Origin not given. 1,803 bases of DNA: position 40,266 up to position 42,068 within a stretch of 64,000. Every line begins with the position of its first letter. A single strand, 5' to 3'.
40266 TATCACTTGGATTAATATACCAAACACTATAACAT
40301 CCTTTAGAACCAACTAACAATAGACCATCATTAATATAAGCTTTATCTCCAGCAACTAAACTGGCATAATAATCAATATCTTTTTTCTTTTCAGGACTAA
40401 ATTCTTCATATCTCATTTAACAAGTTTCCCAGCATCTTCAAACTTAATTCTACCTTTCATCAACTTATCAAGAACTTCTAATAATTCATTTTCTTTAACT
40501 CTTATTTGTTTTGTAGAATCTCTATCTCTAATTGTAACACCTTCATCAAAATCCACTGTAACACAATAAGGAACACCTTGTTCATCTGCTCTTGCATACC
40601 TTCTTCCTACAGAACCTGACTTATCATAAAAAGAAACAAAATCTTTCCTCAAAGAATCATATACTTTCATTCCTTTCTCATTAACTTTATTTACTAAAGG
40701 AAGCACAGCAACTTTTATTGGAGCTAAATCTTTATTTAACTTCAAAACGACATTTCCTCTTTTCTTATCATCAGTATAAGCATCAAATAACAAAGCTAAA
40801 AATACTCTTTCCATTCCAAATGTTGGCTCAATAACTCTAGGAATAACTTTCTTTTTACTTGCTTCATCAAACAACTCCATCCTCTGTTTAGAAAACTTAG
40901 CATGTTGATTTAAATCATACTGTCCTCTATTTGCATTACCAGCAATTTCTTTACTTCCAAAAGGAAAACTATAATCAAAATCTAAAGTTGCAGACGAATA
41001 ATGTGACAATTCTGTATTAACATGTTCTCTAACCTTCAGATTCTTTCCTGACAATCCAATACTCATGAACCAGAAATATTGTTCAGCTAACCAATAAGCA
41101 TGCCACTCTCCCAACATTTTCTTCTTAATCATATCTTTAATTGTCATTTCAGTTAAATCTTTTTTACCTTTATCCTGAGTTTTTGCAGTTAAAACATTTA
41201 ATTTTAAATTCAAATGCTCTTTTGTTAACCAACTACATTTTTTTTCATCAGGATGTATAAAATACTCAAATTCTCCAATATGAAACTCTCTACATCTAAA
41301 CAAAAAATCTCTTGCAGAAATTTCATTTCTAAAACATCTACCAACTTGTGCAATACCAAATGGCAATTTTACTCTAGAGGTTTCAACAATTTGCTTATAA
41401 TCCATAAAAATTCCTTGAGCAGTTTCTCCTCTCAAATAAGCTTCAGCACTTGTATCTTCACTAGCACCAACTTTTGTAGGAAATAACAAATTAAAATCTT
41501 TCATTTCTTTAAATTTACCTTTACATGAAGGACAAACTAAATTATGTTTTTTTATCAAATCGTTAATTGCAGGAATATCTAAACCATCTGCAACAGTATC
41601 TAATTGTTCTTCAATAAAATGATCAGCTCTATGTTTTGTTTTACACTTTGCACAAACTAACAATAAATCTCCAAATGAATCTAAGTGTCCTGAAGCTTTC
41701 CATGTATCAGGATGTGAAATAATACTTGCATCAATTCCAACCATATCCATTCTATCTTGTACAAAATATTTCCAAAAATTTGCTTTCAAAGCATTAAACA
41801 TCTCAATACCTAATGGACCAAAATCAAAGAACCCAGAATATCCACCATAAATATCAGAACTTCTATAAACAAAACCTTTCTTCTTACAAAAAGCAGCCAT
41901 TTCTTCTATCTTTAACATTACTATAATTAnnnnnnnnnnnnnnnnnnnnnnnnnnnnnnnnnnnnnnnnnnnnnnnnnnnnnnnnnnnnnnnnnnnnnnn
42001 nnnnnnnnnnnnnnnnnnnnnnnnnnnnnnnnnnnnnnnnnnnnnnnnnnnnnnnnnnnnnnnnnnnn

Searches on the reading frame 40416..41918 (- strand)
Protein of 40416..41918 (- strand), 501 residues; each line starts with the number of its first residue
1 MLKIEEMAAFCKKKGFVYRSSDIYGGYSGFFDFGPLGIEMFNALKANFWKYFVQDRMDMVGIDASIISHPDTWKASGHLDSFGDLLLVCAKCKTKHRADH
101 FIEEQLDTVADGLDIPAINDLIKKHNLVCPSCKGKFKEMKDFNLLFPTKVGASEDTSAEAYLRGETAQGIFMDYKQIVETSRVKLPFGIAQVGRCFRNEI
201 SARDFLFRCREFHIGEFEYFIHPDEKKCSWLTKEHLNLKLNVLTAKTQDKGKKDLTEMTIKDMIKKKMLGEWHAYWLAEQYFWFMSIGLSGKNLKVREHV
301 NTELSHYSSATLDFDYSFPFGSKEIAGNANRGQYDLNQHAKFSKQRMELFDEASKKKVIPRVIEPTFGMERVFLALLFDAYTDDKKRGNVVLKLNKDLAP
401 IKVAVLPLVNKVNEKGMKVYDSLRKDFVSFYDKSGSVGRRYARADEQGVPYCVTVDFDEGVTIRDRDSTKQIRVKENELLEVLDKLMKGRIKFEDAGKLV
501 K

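Call 46: search_protein_families(library=pfam, max_evalue=0.00001, proteins=[window:40416-41918:-])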
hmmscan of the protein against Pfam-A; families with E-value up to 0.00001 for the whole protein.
window:40416-41918:- (501 aa): 2 families
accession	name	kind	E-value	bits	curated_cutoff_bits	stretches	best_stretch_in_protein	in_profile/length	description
PF03129.25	HGTP_anticodon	-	6.2e-18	65.2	21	1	402-485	1-93/94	Anticodon binding domain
PF00587.30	tRNA-synt_2b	-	6.4e-10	39.8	29.3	1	156-225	7-75/179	tRNA synthetase class II core domain (G, H, P, S and T)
